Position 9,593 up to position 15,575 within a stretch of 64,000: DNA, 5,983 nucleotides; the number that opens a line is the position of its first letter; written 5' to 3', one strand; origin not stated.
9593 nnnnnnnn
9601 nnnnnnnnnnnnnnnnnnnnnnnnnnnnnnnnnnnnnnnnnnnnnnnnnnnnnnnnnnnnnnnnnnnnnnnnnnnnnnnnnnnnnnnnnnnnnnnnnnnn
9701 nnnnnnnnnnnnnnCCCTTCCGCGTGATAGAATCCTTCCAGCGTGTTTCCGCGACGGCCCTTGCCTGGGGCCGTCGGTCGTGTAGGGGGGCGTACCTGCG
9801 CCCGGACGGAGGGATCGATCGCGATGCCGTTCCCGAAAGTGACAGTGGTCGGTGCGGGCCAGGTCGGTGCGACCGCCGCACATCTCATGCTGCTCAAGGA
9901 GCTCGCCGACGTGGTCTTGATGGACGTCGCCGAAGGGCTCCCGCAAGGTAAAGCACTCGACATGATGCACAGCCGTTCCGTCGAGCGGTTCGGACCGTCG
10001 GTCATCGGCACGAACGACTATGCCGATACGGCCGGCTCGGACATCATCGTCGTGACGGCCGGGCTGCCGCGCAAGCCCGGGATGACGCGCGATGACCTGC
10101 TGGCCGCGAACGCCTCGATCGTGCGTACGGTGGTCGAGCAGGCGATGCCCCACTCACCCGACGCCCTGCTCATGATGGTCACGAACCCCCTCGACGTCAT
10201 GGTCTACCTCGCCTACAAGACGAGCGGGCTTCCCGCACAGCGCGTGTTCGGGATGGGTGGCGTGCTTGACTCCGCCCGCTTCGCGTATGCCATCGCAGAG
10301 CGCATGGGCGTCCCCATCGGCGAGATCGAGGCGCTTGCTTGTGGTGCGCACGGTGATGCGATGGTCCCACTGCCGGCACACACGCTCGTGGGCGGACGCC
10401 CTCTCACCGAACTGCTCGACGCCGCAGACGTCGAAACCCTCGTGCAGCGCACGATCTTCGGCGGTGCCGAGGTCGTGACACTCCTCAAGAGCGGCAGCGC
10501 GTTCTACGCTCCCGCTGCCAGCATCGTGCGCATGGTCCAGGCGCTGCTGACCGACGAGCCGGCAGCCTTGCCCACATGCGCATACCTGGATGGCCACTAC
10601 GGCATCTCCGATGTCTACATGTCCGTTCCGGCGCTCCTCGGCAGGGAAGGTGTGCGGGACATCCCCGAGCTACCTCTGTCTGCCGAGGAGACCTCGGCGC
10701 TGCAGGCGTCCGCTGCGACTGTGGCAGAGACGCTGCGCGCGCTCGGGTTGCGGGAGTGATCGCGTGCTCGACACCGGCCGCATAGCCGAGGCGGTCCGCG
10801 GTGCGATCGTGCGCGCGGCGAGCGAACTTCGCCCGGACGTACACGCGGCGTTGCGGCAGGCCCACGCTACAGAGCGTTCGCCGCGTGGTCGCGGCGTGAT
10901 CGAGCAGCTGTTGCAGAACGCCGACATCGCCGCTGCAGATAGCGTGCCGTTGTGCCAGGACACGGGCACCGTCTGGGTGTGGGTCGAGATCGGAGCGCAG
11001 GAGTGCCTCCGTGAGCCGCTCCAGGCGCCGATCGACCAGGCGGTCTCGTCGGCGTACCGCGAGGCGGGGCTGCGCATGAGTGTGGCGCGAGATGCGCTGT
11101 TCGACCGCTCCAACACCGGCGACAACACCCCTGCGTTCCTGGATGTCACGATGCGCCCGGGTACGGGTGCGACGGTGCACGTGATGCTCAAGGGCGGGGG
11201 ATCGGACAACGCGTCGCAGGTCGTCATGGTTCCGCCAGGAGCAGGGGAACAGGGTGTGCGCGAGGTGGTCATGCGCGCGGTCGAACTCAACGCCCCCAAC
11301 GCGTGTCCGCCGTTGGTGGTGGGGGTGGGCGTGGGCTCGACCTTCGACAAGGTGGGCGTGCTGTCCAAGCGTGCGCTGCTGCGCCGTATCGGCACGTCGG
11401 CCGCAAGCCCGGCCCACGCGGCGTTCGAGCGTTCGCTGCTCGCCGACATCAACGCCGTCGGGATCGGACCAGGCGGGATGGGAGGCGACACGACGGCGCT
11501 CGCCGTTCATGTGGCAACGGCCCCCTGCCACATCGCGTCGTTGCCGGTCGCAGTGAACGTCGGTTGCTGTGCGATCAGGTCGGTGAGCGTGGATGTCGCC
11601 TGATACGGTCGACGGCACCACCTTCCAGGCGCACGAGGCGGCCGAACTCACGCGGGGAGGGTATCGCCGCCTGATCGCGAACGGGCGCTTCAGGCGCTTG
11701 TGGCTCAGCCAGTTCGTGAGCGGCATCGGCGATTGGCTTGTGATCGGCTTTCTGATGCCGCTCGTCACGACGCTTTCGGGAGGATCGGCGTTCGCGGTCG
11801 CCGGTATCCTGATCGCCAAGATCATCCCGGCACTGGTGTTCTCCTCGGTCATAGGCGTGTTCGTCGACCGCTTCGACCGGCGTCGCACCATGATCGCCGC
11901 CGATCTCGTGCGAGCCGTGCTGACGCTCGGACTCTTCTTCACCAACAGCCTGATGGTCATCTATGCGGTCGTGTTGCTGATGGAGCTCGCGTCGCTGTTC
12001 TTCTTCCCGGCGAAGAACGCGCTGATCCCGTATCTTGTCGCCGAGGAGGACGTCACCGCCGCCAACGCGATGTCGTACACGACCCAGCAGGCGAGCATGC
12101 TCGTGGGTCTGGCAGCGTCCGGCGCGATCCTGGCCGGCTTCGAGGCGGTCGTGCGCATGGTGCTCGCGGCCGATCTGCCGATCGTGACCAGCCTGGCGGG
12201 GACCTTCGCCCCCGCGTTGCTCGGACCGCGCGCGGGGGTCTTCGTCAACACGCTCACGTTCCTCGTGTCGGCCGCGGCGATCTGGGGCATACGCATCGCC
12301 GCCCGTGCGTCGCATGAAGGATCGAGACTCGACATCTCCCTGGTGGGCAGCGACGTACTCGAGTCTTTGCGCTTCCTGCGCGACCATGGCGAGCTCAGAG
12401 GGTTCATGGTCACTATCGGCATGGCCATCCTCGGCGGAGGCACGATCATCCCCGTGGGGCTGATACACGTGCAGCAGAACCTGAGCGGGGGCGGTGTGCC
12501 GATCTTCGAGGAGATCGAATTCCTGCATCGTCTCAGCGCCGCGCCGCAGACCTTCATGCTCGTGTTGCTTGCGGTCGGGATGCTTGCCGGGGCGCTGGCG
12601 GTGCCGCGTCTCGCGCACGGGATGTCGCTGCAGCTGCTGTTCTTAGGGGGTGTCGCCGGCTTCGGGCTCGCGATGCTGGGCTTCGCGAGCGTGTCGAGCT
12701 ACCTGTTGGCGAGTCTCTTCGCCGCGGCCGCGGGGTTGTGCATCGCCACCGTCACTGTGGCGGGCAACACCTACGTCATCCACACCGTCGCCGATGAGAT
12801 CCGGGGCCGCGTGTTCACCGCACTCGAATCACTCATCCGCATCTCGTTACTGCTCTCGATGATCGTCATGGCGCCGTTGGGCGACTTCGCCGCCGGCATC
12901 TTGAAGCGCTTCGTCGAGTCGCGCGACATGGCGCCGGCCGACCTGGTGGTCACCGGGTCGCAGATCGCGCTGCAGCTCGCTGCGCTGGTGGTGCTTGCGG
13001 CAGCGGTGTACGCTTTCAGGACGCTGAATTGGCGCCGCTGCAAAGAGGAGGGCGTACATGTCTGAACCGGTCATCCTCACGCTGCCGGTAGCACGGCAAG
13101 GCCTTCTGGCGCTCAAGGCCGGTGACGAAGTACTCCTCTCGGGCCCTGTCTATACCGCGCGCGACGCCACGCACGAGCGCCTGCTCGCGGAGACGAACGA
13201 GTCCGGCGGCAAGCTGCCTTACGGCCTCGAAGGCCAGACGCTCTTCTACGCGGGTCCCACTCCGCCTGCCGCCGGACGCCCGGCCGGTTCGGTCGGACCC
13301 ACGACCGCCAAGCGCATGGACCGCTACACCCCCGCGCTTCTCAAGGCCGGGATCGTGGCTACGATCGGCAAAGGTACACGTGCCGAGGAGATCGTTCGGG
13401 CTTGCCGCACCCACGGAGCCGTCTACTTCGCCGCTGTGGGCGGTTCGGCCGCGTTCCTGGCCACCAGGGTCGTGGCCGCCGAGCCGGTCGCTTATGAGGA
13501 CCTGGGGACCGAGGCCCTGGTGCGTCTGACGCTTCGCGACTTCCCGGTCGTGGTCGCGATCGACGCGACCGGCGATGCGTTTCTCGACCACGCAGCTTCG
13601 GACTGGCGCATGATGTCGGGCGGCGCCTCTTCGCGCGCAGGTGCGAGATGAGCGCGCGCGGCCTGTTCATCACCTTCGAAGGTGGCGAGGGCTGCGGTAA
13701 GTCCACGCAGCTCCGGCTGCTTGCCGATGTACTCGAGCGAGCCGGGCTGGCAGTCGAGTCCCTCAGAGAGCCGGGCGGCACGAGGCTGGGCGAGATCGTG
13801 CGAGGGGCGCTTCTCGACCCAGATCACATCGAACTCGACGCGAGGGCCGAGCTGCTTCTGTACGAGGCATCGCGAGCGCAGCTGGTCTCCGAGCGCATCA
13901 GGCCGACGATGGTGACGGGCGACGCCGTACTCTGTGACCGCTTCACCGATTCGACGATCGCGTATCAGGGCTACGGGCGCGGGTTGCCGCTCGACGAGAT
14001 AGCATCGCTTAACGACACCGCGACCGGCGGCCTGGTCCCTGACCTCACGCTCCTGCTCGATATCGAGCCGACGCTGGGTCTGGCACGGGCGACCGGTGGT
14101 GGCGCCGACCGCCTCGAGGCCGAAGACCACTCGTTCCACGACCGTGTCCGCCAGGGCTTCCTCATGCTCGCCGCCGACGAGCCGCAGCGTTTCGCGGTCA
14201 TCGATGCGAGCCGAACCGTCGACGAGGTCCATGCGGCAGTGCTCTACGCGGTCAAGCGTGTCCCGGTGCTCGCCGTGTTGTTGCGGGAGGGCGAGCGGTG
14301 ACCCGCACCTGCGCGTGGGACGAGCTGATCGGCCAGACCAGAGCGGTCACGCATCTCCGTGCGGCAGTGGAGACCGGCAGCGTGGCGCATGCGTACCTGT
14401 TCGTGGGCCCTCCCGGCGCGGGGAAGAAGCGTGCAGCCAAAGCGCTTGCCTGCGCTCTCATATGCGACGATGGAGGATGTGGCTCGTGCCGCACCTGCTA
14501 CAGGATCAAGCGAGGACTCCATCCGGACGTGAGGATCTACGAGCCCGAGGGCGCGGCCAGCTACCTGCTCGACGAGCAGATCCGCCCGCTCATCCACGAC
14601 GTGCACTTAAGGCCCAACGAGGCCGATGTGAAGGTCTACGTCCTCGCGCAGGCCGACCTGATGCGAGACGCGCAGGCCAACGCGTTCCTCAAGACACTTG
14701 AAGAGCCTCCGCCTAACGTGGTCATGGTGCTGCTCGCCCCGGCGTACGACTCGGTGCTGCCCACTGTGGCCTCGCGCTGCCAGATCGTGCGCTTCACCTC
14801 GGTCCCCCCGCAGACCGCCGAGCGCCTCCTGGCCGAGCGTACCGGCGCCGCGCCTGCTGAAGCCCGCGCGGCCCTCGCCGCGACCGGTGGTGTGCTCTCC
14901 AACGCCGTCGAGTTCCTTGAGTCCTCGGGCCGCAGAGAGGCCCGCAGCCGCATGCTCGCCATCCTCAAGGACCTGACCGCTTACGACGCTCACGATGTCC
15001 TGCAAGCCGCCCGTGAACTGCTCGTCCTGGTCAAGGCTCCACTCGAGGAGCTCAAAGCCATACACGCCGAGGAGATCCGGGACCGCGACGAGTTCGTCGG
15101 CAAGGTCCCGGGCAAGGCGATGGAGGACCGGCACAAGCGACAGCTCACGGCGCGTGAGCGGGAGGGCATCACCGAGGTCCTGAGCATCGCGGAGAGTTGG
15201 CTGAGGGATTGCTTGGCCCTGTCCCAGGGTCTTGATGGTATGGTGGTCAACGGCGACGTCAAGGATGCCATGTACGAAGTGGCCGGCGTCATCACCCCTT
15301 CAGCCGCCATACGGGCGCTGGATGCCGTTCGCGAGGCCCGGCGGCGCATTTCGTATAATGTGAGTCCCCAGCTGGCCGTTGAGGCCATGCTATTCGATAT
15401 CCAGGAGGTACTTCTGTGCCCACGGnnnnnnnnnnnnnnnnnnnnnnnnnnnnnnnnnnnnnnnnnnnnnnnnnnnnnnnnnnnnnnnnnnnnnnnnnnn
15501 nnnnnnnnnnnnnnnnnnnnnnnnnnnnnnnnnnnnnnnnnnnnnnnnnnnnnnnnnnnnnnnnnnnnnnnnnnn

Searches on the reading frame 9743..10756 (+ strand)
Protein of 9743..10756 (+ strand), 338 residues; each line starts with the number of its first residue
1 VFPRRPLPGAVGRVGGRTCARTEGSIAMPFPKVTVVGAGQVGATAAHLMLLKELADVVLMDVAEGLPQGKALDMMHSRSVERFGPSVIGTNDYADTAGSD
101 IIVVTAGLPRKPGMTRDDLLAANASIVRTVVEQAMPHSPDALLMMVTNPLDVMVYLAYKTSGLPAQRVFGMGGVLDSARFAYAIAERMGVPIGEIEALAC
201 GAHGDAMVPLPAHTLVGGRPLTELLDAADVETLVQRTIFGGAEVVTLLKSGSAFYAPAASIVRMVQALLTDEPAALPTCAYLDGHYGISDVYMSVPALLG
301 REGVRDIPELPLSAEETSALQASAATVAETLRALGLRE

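Call 22: search_protein_families(library=pfam, proteins=[window:9743-10756:+], max_evalue=0.00001)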
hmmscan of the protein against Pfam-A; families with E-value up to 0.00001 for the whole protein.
window:9743-10756:+ (338 aa): 2 families
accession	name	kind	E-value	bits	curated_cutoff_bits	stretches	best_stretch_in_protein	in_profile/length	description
PF00056.29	Ldh_1_N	-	3.2e-42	144.3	27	1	32-170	2-141/141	lactate/malate dehydrogenase, NAD binding domain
PF02866.23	Ldh_1_C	-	2e-27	96.7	22.6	1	175-329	3-165/174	lactate/malate dehydrogenase, alpha/beta C-terminal domain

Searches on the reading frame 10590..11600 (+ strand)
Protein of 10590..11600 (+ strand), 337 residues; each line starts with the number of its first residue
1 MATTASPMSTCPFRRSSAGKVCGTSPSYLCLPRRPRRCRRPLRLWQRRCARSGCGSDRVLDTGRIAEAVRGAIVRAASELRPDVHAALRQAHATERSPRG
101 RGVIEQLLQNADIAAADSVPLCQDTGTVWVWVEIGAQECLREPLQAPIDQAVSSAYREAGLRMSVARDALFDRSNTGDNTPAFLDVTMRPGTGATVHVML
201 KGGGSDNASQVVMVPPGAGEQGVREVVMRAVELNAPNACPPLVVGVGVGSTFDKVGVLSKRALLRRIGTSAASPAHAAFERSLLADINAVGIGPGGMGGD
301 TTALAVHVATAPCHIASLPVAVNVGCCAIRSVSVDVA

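Call 67: search_protein_families(library=pfam, proteins=[window:10590-11600:+], max_evalue=0.00001)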
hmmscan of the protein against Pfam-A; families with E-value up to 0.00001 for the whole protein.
window:10590-11600:+ (337 aa): 1 family
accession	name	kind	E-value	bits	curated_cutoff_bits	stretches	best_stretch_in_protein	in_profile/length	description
PF05681.19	Fumerase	-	1.8e-89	300.1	25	1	67-334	2-269/270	Fumarate hydratase (Fumerase)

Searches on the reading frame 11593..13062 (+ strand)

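Call 22: search_protein_families(library=pfam, proteins=[window:11593-13062:+], max_evalue=0.00001)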
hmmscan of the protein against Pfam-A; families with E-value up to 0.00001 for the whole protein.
window:11593-13062:+ (490 aa): 2 families
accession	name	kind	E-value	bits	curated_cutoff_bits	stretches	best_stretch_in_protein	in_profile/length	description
PF07690.21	MFS_1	-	1.4e-14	54.3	33.4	1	36-419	1-343/347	Major Facilitator Superfamily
PF05977.19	MFS_3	-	1.2e-10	40.9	27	1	30-191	9-174/524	Transmembrane secretion effector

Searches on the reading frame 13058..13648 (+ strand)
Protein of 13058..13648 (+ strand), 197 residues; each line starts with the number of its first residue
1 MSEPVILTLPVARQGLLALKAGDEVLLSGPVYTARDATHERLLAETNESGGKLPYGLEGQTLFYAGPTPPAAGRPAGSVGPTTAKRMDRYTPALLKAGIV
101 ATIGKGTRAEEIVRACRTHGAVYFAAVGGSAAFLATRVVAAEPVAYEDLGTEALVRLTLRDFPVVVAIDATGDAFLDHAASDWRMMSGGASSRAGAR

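Call 67: search_protein_families(library=pfam, proteins=[window:13058-13648:+], max_evalue=0.00001)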
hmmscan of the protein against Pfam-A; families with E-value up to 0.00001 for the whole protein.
window:13058-13648:+ (197 aa): 1 family
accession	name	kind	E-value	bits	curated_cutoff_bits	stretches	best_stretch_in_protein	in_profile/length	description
PF05683.17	Fumerase_C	-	5.3e-49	166.8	22.2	1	7-176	31-202/205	Fumarase C-terminus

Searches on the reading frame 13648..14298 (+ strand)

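Call 67: search_protein_families(library=pfam, proteins=[window:13648-14298:+], max_evalue=0.00001)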
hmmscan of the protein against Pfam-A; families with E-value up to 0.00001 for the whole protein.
window:13648-14298:+ (217 aa): 1 family
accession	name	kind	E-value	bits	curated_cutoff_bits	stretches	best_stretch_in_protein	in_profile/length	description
PF02223.23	Thymidylate_kin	-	2.1e-45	155.2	27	1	10-197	1-184/185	Thymidylate kinase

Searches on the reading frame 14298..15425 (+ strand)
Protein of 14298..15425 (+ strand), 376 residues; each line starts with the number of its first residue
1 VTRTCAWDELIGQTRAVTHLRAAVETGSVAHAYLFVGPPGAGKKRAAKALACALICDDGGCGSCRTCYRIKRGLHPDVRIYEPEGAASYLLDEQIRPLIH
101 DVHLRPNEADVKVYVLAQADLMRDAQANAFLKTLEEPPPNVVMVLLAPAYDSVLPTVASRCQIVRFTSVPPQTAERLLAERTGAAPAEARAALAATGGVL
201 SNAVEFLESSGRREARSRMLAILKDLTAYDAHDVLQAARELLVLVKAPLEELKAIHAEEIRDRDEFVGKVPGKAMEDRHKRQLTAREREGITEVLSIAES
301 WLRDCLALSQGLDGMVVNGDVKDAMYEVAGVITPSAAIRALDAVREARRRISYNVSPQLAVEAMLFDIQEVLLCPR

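Call 22: search_protein_families(library=pfam, proteins=[window:14298-15425:+], max_evalue=0.00001)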
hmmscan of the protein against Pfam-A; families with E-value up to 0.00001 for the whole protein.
window:14298-15425:+ (376 aa): 1 family
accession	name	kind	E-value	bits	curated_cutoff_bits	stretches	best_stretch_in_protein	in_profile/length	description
PF13177.12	DNA_pol3_delta2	-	1.1e-44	152.7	27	1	13-168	2-159/161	DNA polymerase III, delta subunit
